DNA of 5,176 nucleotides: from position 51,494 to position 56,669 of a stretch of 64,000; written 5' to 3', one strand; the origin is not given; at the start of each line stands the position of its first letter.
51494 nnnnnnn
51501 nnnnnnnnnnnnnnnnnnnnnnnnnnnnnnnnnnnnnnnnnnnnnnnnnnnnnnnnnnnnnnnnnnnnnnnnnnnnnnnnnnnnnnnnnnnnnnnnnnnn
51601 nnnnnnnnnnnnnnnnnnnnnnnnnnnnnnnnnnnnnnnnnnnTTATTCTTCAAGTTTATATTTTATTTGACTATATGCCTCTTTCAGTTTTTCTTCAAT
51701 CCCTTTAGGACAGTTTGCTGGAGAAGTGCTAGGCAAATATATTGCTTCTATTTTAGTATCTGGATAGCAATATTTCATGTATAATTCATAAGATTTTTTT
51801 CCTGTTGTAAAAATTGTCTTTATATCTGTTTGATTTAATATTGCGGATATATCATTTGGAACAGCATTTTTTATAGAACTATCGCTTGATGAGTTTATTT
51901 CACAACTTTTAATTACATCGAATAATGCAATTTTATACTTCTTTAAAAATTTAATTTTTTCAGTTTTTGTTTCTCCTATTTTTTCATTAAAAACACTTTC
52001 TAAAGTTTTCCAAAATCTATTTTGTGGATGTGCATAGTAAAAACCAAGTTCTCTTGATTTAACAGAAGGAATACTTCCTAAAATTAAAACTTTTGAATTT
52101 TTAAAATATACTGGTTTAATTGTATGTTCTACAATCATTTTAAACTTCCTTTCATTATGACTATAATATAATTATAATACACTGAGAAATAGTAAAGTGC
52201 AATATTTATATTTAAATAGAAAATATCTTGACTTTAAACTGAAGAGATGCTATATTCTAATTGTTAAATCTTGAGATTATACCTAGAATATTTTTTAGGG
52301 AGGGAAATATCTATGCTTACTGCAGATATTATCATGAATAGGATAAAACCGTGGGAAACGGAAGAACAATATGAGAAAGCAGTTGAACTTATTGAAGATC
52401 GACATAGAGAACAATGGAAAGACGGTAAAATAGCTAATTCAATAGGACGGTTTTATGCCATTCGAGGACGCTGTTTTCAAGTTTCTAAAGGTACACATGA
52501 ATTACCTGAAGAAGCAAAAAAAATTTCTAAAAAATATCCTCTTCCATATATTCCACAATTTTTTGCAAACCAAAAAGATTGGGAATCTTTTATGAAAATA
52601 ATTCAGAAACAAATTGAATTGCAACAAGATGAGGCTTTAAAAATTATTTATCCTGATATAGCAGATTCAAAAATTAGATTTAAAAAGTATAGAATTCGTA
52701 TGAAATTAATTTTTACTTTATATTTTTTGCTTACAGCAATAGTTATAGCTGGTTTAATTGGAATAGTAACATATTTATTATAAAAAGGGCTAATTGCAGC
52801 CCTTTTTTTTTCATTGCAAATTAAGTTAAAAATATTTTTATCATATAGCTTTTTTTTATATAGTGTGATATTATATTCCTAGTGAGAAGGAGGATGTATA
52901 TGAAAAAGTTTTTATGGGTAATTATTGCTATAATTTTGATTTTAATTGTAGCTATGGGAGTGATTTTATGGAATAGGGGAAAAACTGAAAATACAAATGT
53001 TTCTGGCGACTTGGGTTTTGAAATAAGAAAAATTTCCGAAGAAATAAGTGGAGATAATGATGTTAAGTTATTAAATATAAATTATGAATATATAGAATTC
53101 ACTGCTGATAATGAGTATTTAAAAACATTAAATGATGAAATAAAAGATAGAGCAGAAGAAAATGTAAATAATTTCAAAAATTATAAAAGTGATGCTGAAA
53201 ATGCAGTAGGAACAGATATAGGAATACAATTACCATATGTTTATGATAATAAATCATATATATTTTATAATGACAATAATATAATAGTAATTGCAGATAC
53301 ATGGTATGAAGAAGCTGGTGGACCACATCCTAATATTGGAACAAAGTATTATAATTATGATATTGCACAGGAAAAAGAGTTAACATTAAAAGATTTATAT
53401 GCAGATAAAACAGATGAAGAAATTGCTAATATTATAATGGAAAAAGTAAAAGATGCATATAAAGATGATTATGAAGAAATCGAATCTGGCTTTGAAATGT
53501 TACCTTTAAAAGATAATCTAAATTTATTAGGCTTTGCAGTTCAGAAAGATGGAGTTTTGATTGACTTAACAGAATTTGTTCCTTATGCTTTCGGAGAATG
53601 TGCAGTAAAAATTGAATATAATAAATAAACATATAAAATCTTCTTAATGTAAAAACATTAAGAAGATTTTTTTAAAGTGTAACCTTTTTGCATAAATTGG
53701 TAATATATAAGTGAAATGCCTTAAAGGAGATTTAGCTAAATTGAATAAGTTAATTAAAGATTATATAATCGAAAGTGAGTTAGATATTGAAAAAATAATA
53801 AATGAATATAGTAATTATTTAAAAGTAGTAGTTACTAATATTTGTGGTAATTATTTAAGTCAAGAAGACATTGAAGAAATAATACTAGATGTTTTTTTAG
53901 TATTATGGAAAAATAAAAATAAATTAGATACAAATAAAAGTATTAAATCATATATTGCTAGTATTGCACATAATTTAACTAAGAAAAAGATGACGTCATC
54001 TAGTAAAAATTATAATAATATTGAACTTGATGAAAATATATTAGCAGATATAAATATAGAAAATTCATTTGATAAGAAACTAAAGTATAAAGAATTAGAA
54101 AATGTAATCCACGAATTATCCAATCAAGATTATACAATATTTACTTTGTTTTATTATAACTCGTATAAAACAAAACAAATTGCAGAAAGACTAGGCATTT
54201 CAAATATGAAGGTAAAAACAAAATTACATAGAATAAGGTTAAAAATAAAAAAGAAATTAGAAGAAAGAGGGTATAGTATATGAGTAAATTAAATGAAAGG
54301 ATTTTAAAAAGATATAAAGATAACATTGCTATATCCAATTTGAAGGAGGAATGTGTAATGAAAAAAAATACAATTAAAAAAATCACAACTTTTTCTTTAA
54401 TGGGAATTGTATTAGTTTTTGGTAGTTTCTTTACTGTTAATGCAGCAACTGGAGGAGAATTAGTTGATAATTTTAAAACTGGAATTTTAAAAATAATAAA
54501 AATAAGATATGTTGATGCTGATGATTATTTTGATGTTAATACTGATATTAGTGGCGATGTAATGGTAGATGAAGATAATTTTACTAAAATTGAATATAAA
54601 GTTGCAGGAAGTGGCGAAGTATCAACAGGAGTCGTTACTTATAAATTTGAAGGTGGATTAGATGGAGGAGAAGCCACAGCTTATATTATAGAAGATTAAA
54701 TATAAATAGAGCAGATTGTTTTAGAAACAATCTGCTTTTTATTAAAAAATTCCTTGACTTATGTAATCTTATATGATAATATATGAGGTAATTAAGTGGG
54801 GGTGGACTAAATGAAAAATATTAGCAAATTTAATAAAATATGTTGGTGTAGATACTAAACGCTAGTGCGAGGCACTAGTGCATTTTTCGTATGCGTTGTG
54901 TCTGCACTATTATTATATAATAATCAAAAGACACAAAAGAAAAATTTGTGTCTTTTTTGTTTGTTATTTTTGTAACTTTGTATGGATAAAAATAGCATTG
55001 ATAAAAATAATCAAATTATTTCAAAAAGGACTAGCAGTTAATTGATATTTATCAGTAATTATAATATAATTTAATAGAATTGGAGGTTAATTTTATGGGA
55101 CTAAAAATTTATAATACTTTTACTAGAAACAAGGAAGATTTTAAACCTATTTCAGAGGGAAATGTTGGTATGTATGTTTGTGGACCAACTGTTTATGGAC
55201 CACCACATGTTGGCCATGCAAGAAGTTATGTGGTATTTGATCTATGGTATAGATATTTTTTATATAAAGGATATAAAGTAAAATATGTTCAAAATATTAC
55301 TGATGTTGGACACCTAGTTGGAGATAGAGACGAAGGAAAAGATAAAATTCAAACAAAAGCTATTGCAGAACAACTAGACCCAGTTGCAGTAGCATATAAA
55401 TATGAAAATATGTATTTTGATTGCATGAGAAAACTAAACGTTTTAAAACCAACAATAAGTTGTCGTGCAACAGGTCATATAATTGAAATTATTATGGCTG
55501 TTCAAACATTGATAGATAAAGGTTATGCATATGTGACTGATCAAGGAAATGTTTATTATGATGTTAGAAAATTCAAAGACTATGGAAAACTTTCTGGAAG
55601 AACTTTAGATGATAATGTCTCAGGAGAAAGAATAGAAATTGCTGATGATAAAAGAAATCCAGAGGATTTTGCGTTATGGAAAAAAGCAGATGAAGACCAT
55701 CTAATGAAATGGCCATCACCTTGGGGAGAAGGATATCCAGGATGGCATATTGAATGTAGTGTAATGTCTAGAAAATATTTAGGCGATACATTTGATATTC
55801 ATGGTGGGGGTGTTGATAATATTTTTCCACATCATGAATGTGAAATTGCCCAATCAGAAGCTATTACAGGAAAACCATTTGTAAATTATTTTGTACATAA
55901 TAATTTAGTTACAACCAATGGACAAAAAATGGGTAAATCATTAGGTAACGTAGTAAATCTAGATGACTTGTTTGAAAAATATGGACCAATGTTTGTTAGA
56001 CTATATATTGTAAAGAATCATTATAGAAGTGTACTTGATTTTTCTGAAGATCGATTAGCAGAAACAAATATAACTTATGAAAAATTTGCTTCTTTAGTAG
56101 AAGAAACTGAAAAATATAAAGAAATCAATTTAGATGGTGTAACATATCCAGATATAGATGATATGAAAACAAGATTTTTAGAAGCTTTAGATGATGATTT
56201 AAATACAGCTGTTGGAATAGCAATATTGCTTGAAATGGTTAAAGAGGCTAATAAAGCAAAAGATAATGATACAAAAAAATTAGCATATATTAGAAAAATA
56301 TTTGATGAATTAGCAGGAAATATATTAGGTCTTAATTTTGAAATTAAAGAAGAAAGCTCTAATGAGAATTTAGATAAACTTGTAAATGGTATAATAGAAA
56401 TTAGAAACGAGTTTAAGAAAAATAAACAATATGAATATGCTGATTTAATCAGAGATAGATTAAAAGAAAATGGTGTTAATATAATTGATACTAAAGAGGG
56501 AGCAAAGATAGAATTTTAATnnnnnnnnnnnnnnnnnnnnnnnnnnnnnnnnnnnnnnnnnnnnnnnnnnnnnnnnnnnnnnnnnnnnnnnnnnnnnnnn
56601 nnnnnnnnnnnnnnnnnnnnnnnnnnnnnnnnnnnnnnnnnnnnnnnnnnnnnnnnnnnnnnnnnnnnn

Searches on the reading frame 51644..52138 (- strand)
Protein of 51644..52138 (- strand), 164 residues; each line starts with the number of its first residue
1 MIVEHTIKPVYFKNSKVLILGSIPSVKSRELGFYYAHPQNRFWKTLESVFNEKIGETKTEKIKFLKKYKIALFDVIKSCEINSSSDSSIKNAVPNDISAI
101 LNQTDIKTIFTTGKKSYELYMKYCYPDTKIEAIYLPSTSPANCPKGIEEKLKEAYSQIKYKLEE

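Call 47: search_protein_families(library=pfam, proteins=[window:51644-52138:-], max_evalue=0.001)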
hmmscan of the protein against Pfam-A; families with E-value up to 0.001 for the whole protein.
window:51644-52138:- (164 aa): 1 family
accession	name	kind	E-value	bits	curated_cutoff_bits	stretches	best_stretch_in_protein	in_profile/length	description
PF03167.25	UDG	-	2.4e-11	44.3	24.3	1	13-143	6-123/141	Uracil DNA glycosylase superfamily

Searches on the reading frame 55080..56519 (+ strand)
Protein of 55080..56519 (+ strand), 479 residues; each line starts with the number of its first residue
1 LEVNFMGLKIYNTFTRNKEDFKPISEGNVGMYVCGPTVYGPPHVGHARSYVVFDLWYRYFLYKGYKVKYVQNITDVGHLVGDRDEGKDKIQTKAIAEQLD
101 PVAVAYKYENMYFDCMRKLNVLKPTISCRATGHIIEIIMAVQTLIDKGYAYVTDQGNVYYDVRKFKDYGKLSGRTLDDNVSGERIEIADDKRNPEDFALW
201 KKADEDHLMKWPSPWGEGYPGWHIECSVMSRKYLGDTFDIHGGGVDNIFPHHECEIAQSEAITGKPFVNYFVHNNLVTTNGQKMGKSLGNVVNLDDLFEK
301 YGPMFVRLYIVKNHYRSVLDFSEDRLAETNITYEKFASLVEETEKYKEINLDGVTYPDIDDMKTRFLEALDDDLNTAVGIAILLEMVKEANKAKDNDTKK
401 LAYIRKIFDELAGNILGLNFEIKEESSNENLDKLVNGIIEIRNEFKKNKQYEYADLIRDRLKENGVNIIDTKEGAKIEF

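Call 27: search_protein_families(library=pfam, proteins=[window:55080-56519:+], max_evalue=0.00001)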
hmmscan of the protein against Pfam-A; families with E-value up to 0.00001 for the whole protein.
window:55080-56519:+ (479 aa): 4 families
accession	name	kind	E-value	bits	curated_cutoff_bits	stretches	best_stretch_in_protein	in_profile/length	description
PF01406.26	tRNA-synt_1e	-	8e-114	380.5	27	1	21-329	2-299/301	tRNA synthetases class I (C) catalytic domain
PF09190.17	DALR_2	-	5.1e-15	56.2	22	1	365-420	1-56/57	DALR domain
PF00133.28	tRNA-synt_1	-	5.1e-12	45.7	22.7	1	239-316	330-408/414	tRNA synthetases class I (I, L, M and V)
PF09334.17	tRNA-synt_1g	-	1.1e-11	44.6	20.1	0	38-125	10-87/391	tRNA synthetases class I (M)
